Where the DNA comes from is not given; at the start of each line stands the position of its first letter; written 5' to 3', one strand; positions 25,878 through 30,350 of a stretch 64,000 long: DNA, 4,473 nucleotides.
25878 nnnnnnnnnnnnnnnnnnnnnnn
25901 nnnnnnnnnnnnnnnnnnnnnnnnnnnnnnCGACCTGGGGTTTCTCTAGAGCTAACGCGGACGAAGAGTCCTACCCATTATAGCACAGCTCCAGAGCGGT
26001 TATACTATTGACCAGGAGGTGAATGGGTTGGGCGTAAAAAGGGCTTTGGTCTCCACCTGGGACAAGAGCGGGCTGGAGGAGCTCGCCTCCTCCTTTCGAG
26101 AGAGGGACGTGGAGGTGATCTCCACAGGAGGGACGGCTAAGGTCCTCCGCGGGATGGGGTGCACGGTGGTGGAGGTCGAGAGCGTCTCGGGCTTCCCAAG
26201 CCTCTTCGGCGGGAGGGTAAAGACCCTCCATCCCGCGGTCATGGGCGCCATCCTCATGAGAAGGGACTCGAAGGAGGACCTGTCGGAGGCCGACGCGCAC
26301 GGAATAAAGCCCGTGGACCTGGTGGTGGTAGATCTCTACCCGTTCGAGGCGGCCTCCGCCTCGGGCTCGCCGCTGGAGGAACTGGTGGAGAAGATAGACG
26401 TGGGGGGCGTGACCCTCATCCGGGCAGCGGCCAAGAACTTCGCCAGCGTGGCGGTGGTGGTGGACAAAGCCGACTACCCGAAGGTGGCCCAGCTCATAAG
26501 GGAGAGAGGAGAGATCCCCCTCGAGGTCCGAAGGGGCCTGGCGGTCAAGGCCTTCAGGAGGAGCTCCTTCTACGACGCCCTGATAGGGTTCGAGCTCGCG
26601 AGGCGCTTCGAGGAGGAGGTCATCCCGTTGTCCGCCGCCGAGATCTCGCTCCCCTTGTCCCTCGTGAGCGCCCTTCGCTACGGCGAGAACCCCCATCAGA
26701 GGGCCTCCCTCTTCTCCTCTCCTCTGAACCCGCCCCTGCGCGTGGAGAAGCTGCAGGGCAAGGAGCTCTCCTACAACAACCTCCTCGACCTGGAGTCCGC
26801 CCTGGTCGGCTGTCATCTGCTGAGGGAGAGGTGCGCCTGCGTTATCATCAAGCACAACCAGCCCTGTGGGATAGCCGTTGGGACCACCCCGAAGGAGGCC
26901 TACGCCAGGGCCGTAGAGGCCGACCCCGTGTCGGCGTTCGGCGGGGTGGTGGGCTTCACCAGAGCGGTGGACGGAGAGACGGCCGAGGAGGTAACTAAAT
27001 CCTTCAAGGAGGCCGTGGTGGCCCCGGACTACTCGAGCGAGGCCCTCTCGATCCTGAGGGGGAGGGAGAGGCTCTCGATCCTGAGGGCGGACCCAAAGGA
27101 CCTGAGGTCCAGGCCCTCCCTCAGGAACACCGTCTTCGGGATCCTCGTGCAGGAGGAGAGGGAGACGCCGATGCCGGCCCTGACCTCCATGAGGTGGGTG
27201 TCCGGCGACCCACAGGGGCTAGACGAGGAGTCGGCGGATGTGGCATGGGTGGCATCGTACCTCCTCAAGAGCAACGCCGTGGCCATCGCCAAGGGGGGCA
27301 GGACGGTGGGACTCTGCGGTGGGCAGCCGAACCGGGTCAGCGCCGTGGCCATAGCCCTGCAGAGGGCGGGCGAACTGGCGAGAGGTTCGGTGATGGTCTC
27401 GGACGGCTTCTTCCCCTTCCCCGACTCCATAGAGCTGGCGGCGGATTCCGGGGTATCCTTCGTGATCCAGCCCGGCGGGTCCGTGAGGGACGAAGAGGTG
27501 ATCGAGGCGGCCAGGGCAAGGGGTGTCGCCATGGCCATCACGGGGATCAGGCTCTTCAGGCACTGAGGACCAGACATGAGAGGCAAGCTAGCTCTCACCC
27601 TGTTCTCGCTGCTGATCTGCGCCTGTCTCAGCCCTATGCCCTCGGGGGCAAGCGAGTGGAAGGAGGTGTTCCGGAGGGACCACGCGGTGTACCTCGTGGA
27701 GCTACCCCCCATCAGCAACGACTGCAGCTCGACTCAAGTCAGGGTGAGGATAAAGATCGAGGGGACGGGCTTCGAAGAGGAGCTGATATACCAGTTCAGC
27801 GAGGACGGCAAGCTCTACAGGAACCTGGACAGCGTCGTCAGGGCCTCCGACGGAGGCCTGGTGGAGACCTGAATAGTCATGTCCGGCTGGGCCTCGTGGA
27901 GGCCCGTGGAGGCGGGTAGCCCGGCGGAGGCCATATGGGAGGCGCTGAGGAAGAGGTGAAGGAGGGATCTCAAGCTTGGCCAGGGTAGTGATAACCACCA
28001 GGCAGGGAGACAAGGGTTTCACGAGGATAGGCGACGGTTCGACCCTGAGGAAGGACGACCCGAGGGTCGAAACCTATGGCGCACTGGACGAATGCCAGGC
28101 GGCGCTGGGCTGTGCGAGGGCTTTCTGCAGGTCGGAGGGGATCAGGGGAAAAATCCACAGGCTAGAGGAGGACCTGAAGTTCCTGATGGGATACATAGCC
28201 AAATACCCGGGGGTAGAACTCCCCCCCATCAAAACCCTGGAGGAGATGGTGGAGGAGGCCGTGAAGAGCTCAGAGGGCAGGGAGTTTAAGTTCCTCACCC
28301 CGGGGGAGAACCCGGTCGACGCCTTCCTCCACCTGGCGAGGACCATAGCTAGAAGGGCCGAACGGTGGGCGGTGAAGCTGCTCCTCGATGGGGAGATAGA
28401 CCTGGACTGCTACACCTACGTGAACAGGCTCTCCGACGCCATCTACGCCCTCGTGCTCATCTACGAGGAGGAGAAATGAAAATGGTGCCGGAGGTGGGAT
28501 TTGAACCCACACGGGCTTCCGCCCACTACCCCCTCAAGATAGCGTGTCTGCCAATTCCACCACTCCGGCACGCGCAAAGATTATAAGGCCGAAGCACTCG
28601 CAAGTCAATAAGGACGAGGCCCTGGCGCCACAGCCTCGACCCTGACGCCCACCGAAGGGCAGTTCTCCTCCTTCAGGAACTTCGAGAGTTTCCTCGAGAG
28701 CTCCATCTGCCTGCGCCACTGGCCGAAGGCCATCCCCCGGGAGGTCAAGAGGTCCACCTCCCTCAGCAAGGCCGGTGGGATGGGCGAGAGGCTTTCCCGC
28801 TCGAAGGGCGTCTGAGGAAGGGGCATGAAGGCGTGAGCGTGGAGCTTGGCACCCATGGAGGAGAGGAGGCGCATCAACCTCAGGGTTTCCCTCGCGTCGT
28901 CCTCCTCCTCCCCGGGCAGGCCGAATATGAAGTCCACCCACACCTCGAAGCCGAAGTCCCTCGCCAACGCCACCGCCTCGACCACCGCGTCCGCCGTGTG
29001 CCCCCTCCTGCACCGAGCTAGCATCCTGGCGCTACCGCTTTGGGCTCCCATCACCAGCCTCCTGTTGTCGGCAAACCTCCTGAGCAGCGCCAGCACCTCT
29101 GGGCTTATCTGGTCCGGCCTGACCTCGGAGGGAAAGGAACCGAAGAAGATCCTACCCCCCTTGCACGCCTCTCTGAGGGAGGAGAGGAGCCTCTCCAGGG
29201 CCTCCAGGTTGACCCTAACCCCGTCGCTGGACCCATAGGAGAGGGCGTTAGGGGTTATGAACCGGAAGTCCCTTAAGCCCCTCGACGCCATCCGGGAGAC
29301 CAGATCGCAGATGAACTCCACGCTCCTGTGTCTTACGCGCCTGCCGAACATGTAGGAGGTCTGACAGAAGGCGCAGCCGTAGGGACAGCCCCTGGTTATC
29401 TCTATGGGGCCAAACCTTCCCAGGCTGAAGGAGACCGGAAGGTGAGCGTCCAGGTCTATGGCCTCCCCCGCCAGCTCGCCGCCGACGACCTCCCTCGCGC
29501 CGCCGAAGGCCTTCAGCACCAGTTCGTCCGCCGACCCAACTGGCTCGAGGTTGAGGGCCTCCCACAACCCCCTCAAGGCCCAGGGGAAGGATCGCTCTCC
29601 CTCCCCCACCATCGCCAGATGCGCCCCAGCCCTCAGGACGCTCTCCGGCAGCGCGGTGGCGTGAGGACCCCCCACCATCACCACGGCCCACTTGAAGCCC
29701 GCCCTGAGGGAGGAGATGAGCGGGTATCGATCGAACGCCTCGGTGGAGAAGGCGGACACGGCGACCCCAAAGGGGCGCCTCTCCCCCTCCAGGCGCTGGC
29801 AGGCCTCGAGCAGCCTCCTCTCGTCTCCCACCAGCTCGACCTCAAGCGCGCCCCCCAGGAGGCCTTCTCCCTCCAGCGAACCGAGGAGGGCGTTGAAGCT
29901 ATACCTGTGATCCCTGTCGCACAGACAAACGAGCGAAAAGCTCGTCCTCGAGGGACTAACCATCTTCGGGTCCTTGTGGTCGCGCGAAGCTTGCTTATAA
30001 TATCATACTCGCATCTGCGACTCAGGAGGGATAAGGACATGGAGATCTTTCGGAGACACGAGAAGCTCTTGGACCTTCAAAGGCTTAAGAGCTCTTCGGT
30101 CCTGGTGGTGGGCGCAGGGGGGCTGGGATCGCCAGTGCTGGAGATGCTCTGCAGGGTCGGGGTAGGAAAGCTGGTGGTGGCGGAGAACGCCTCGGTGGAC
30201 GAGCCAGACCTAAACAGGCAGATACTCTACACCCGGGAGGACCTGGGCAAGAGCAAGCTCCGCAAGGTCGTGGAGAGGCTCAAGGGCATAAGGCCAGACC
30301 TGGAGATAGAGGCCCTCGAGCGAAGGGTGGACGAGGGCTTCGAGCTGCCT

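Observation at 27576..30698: tRNA-Leu-flanked neighbourhood: exported small protein, PduO adenosyltransferase, B12-binding radical SAM divergent from a stand-alone ThiF-like E1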

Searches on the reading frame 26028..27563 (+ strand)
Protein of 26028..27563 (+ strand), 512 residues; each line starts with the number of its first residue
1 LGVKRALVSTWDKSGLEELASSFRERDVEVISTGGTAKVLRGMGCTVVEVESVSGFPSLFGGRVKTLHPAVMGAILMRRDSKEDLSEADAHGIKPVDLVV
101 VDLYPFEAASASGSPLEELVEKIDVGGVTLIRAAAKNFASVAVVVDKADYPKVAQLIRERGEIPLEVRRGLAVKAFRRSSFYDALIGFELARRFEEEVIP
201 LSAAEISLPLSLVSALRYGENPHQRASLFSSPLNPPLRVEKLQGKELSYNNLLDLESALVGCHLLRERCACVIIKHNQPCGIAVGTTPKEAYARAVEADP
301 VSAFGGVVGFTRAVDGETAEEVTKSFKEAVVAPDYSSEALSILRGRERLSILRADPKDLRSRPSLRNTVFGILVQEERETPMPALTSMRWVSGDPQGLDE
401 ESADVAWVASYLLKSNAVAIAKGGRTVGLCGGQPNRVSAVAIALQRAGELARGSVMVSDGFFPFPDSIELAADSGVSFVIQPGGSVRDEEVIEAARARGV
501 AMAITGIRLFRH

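Call 58: list_cluster_members(proteins=[window:26028-27563:+, window:23231-25921:-, window:27976-28476:+, window:30039-30695:+, window:28608-29963:-])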
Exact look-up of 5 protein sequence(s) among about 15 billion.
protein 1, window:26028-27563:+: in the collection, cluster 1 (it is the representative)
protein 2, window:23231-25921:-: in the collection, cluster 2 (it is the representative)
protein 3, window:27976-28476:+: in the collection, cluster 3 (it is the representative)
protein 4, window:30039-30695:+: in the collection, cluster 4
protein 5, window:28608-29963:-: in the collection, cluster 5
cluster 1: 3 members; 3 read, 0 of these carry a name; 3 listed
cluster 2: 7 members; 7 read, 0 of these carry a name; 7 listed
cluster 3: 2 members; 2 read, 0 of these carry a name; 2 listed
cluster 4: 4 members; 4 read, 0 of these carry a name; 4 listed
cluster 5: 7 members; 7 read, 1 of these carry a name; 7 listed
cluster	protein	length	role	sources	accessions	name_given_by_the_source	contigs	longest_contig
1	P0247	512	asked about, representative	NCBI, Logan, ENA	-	-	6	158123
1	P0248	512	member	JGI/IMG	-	-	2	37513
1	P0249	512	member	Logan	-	-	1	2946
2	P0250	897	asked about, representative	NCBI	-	-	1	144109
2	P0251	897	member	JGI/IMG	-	-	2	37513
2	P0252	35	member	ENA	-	-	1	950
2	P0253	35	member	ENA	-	-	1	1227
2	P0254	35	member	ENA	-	-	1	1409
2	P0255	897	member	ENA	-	-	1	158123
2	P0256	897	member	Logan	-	-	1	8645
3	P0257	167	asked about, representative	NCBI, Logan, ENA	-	-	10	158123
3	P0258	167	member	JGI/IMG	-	-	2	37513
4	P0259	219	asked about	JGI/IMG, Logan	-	-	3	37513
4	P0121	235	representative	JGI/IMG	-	-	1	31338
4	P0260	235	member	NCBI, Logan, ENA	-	-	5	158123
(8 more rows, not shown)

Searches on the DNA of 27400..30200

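Call 34: search_rna_families(source=window, start=27400, end=30200, threshold=evalue, max_evalue=5)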
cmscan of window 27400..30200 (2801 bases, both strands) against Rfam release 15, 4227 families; matches with E-value up to 5: 8.
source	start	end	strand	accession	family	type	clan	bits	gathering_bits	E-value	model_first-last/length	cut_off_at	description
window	28486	28569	-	RF00005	tRNA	Gene; tRNA;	CL00001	49.6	29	5.6e-09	1-71/71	no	tRNA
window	27841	27905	-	RF03281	mir-596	Gene; miRNA;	-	22.9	80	1.7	1-73/73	no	mir-596 microRNA precursor family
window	27650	27703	+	RF01867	CC2171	Gene; sRNA;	-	19.8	75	0.24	1-159/159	no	caulobacter sRNA CC2171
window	30098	30158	+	RF01684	mascRNA-menRNA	Gene;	-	19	42.5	1.7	1-56/56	no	MALAT1-associated small cytoplasmic RNA/MEN beta RNA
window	28485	28569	+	RF04354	Plastid-ycf2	Cis-reg;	-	17.6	65.7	3.8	1-75/75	no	Plastid-ycf2 5UTR RNA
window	29121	29205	+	RF02213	ZFAT-AS1_3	Gene; lncRNA;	-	15.4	70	3.2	1-80/80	no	ZFAT antisense RNA 1 conserved region 3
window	28040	28100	+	RF01833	astro_FSE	Cis-reg; frameshift_element;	-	13.5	70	4.9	1-55/55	no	ribosomal frameshift site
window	27652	27687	+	RF02872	SrbA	Gene; sRNA;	-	12.8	69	3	95-130/235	no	sRNA regulator of biofilms A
